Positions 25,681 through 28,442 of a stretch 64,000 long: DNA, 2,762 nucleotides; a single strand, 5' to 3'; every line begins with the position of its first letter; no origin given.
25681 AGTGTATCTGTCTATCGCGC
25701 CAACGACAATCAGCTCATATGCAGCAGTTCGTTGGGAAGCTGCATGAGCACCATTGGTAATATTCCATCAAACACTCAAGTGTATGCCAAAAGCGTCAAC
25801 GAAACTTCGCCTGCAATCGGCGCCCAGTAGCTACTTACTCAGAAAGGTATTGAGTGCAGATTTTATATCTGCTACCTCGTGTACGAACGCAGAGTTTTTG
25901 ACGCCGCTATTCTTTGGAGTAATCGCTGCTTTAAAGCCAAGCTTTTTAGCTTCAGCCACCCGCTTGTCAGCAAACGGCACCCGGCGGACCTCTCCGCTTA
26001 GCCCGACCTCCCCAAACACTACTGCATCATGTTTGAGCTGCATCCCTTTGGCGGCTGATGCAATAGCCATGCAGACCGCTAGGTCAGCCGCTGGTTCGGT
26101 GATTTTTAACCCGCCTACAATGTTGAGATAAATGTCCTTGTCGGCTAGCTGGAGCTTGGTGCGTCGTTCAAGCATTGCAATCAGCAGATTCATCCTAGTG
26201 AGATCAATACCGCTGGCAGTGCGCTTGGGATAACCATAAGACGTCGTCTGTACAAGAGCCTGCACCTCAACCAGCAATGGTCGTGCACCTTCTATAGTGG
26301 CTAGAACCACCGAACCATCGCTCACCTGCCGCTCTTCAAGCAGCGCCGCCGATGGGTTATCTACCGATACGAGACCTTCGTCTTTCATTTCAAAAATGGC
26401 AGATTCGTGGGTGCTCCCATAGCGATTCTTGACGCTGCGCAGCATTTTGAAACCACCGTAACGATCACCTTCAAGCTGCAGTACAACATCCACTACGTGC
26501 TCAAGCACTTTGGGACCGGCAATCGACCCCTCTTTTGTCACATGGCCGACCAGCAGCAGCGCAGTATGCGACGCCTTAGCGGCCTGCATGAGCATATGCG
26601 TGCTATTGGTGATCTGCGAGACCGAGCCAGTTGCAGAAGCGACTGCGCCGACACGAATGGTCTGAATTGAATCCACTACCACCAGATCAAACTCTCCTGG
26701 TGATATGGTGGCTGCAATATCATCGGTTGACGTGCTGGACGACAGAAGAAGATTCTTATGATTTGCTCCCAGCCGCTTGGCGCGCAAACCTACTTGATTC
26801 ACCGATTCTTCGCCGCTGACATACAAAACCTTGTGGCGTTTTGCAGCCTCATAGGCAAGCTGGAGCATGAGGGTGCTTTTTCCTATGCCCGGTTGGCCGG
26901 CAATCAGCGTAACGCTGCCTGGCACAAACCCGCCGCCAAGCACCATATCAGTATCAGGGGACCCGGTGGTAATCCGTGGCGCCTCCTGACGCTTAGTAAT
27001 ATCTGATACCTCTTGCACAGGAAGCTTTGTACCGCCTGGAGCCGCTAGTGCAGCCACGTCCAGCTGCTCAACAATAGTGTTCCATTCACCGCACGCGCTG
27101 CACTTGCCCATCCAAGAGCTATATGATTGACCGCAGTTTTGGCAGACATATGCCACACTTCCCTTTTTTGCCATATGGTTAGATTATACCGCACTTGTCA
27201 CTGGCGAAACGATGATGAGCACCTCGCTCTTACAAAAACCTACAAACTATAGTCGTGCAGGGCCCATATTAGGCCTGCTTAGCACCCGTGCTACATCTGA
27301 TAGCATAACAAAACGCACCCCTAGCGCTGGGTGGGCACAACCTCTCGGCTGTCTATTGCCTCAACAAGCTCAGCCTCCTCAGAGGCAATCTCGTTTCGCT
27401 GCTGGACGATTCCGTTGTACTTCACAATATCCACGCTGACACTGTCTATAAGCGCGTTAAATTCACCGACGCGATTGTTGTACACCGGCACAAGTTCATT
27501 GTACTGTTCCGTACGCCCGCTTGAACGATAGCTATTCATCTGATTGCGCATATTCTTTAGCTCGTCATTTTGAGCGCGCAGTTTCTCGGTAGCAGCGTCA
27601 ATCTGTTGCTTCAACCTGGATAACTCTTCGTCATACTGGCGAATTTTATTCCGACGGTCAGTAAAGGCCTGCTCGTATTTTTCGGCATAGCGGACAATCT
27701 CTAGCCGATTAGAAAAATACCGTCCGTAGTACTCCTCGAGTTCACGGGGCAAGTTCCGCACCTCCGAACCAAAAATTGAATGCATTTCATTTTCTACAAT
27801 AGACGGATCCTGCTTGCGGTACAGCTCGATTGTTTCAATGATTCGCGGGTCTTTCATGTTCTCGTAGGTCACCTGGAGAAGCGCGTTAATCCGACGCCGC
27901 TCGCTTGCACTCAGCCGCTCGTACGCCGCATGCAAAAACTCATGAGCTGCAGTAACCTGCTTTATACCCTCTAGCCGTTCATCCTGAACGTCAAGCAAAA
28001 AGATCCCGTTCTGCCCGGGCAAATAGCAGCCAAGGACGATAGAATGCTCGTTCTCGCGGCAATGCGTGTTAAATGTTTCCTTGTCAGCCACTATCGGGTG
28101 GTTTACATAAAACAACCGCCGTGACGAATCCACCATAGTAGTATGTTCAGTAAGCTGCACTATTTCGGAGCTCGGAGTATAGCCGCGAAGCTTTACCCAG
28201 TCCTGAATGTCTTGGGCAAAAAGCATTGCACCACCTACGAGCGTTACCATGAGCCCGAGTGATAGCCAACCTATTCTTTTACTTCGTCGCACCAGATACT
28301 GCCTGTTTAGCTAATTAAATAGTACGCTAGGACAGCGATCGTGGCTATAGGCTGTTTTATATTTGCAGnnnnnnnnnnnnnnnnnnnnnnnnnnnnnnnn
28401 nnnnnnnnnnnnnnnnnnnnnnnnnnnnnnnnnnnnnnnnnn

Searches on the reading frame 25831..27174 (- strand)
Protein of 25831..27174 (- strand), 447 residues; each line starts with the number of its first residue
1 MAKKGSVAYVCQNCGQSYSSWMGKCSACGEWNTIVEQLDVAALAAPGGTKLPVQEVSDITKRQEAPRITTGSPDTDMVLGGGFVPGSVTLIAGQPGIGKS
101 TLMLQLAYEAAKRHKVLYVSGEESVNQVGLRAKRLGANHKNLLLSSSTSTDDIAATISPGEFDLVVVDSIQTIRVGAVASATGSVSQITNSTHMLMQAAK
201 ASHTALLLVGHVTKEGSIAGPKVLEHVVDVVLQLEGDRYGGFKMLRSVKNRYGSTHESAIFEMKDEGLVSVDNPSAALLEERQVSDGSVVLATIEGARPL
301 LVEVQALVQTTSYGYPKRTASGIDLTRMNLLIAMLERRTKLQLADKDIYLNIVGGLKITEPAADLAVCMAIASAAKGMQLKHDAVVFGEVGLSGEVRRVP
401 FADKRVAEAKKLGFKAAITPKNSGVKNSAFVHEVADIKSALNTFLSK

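Call 12: search_protein_families(library=pfam, proteins=[window:25831-27174:-], max_evalue=0.01)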
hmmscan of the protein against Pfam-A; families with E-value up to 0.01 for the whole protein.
window:25831-27174:- (447 aa): 17 families
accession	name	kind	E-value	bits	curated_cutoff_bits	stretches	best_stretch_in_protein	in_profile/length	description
PF06745.19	ATPase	-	2.3e-18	66.9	26.6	2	69-147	2-82/231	KaiC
PF13481.12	AAA_25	-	4.1e-15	56.4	27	1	79-216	25-194/195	AAA domain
PF18073.7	Zn_ribbon_LapB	-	1.2e-10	41.3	25.7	1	9-36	1-28/28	Rubredoxin metal binding domain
PF13541.12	ChlI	-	7.3e-09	36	27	1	340-422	37-120/121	Subunit ChlI of Mg-chelatase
PF03796.21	DnaB_C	-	8.3e-09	35.6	27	1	68-132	2-67/255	DnaB-like helicase C terminal domain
PF00154.27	RecA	-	5.3e-08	33.1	27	1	62-198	27-167/262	recA bacterial DNA recombination protein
PF08423.17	Rad51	-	9.2e-06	25.5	22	1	61-108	1-48/244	Rad51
PF25199.1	nSTAND_NTPase5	-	1.7e-05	25.1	34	1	86-127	41-84/145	Novel STAND NTPase 5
PF20720.3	nSTAND3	-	4.3e-05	23.7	27.2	1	88-127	19-59/155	Novel STAND NTPase 3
PF13479.12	AAA_24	-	0.0001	22.6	27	1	89-173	5-76/195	AAA domain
PF09848.15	SLFN-g3_helicase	-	0.00017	21.4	24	1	87-209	2-121/354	Schlafen group 3, DNA/RNA helicase domain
PF05362.19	Lon_C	-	0.00022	21.3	21.1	1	358-423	107-172/205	Lon protease (S16) C-terminal proteolytic domain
PF13191.12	AAA_16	-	0.00032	21.7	32.6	1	87-126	25-63/167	AAA ATPase domain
PF13173.12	AAA_14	-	0.0014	19.1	27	1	88-127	4-43/129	AAA domain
PF13401.12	AAA_22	-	0.0037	18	27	1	87-210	6-122/130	AAA domain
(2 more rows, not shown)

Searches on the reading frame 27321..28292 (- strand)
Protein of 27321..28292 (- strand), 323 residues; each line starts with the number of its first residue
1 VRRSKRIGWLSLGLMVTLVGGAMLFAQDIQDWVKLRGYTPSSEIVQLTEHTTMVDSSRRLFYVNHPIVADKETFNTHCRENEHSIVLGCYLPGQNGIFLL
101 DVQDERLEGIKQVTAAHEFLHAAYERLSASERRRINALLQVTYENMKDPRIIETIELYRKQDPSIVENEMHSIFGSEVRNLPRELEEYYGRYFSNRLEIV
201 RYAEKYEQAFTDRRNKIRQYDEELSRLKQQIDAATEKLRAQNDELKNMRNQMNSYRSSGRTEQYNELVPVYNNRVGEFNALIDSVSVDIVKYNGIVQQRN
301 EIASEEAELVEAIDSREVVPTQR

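Call 8: search_protein_families(library=ncbifam, proteins=[window:27321-28292:-])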
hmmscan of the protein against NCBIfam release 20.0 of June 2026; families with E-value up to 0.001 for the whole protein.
window:27321-28292:- (323 aa): 1 family
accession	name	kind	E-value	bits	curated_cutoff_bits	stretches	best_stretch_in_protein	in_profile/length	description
NF045487.1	ASRP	equivalog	0.00093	17.9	300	1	178-310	158-286/593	archaea-specific SMC-related protein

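Call 12: search_protein_families(library=pfam, proteins=[window:27321-28292:-], max_evalue=0.01)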
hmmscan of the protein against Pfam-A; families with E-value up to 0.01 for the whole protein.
window:27321-28292:- (323 aa): 8 families
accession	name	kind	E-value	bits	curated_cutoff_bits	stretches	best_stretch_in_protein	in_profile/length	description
PF20379.3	DUF6674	-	0.00042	20.5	28.5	1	215-289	15-89/251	Family of unknown function (DUF6674)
PF16516.10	CC2-LZ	-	0.0014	19.4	35.3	0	216-256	8-48/100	Leucine zipper of domain CC2 of NEMO, NF-kappa-B essential modulator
PF13166.12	AAA_13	-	0.0019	17.4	36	1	172-286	275-396/713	AAA domain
PF15960.10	DUF4763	-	0.002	17.9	30.1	1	207-254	84-131/236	Domain of unknown function (DUF4763)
PF10186.14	ATG14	-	0.0029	17.2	33.2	1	211-259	72-120/347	Vacuolar sorting 38 and autophagy-related subunit 14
PF14362.11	DUF4407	-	0.0036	17.1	31.3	1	204-308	126-231/297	Domain of unknown function (DUF4407)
PF24487.1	NDC80_loop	-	0.0048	17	27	1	177-247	84-154/233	Kinetochore protein NDC80 loop region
PF15619.11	Lebercilin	-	0.0092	16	34.3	0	208-256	60-108/193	Ciliary protein causing Leber congenital amaurosis disease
